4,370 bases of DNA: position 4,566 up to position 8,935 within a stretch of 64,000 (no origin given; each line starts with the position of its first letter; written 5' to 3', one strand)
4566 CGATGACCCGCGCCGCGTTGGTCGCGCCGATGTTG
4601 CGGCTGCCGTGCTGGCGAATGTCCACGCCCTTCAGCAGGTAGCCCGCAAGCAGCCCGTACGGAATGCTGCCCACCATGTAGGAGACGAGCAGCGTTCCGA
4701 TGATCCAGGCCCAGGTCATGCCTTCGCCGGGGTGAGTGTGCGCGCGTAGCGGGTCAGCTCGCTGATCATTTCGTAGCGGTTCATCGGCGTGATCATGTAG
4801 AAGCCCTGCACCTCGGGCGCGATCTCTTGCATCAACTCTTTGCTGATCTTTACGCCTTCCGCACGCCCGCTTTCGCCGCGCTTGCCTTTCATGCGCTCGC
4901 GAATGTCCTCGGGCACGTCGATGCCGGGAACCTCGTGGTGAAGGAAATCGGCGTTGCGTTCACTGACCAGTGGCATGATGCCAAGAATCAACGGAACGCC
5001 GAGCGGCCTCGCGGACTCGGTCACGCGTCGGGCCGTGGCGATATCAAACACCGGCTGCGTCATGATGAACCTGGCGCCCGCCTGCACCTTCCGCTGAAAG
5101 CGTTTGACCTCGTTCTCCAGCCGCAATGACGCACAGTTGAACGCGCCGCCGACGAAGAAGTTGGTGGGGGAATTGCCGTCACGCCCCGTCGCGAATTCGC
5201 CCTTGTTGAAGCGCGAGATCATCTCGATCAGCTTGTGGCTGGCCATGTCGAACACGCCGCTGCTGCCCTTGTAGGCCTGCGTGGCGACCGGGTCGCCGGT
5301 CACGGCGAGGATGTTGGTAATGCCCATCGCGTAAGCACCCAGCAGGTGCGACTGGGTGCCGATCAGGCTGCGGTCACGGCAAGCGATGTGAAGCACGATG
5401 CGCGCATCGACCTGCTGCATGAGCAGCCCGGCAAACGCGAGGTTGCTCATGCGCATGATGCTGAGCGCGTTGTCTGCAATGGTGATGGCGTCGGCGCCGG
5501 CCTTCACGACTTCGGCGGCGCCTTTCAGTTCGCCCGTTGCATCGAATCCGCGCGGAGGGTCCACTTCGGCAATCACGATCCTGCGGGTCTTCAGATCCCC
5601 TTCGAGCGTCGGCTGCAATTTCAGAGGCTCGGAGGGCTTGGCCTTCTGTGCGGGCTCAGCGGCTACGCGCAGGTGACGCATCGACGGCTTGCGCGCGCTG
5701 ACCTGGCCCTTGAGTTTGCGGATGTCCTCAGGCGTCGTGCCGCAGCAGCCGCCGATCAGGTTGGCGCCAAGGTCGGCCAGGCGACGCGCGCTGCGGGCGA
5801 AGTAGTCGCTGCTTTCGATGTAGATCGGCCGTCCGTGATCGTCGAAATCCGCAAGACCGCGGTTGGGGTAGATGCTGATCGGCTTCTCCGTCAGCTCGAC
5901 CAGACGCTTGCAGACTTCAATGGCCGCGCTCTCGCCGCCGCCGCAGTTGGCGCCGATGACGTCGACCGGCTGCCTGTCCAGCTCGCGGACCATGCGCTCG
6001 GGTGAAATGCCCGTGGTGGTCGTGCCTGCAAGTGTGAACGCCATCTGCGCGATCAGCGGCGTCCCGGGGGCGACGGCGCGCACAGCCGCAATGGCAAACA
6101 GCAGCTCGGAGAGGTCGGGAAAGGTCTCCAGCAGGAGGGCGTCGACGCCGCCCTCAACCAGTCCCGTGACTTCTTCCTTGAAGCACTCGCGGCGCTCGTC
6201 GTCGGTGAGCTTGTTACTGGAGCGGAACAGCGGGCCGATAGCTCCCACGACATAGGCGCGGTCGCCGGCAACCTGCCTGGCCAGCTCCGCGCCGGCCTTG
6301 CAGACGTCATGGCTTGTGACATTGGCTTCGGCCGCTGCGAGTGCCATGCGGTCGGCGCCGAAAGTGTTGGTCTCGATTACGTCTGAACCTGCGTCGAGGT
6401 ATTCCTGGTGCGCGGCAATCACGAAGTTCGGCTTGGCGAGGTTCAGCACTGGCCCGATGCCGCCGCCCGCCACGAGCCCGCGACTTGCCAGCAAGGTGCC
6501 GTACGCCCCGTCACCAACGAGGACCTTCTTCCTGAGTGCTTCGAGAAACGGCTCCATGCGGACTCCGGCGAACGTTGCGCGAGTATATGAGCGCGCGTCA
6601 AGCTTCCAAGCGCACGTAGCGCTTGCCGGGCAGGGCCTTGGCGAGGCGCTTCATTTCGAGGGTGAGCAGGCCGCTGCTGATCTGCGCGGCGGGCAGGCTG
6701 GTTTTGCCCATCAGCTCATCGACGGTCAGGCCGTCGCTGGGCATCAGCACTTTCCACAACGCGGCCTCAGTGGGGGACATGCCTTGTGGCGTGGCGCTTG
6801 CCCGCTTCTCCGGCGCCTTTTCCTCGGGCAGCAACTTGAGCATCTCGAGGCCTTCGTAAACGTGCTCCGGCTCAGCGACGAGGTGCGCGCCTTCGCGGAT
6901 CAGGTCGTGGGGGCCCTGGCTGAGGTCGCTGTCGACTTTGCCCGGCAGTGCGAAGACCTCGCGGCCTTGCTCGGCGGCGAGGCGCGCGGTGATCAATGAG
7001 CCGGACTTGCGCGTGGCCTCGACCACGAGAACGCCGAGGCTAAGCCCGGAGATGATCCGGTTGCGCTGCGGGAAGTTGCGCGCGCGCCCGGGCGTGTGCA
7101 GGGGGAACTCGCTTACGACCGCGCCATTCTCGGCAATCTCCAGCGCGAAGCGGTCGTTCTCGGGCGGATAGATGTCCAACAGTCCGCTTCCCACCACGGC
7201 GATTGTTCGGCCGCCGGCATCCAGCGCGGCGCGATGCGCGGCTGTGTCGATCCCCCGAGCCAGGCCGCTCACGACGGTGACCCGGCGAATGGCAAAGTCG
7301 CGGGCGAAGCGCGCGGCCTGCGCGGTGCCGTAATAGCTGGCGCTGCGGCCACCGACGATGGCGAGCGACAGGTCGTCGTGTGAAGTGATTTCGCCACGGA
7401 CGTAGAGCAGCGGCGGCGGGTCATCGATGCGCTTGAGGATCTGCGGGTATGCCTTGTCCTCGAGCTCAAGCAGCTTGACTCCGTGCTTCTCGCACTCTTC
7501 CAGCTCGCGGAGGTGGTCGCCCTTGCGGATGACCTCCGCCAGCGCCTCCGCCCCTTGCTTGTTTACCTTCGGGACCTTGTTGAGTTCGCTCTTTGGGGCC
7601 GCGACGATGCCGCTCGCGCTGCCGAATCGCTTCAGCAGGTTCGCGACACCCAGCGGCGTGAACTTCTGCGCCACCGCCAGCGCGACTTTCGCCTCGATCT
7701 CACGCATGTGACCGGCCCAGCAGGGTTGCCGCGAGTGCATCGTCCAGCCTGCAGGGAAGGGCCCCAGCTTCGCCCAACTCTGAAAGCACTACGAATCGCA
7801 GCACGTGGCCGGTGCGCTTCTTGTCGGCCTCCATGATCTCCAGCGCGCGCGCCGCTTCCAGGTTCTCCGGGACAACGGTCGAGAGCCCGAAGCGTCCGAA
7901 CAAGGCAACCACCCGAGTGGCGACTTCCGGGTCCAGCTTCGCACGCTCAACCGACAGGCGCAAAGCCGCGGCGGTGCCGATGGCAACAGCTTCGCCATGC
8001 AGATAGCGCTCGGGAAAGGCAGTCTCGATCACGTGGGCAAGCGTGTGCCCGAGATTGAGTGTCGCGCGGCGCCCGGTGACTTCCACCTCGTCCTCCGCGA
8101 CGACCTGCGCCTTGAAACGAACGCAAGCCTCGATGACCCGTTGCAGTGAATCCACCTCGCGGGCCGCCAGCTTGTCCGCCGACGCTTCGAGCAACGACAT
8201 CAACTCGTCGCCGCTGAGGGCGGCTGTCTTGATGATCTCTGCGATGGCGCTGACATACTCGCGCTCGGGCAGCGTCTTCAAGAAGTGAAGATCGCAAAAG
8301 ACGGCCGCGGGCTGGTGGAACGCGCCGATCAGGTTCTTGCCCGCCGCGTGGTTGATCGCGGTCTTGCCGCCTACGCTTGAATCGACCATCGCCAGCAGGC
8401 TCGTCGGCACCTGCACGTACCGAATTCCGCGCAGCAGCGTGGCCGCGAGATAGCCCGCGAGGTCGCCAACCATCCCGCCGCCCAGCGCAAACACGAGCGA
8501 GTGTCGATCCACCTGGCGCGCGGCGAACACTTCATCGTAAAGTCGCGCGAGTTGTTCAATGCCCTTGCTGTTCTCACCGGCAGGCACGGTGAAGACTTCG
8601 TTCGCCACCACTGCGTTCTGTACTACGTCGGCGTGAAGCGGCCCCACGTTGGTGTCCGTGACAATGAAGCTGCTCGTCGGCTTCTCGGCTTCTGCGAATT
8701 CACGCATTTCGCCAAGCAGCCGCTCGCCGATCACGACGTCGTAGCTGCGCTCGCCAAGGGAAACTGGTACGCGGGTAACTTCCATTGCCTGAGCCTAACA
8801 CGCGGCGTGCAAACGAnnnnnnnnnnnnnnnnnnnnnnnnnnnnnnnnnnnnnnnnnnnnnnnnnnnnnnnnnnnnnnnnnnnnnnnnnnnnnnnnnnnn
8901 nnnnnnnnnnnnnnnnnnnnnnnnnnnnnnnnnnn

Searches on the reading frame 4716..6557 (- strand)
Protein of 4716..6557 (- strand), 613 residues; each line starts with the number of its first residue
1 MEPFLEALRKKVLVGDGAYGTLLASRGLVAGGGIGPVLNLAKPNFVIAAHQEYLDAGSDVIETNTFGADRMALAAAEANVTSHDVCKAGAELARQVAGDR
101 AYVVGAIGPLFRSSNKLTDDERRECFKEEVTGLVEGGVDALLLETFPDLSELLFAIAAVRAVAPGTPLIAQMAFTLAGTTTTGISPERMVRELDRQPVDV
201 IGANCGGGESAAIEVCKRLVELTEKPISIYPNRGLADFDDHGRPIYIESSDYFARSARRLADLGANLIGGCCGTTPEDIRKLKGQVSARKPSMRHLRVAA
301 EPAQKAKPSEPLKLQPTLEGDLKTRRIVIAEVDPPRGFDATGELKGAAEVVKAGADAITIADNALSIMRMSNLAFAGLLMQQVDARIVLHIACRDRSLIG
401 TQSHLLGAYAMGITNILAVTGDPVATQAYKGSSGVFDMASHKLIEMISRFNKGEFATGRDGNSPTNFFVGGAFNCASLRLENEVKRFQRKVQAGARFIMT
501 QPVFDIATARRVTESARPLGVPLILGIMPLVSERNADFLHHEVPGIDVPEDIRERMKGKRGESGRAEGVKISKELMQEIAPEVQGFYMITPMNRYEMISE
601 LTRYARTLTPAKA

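Call 47: search_protein_families(library=pfam, proteins=[window:4716-6557:-], max_evalue=0.00001)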
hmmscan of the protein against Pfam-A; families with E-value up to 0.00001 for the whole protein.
window:4716-6557:- (613 aa): 2 families
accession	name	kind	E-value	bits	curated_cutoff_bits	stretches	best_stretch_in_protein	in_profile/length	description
PF02574.22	S-methyl_trans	-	4.3e-56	191.3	22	1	13-284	1-281/283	Homocysteine S-methyltransferase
PF02219.23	MTHFR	-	1.7e-28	100.2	24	1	326-601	11-282/287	Methylenetetrahydrofolate reductase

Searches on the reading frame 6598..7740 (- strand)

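Call 47: search_protein_families(library=pfam, proteins=[window:6598-7740:-], max_evalue=0.00001)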
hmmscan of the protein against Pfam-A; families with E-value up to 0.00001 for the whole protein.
window:6598-7740:- (380 aa): 2 families
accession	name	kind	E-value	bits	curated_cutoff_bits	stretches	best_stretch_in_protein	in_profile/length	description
PF02481.21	DNA_processg_A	-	3.8e-76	255.4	29.6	1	83-289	2-211/212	DNA recombination-mediator protein A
PF17782.7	DprA_WH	-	2.3e-09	37.6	22.9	1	314-373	3-61/61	DprA winged helix domain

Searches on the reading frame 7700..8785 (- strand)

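Call 47: search_protein_families(library=pfam, proteins=[window:7700-8785:-], max_evalue=0.00001)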
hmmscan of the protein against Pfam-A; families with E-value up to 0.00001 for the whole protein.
window:7700-8785:- (361 aa): 3 families
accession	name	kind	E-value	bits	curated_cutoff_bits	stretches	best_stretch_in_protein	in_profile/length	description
PF01761.26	DHQ_synthase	-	9.6e-46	154.6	24.2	1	65-178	2-114/115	3-dehydroquinate synthase N-terminal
PF24621.2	DHQS_C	-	1.6e-37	129.1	27.6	1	181-323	2-143/144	3-dehydroquinate synthase C-terminal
PF13685.12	Fe-ADH_2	-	3.5e-07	30.8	28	1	18-173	1-149/149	Iron-containing alcohol dehydrogenase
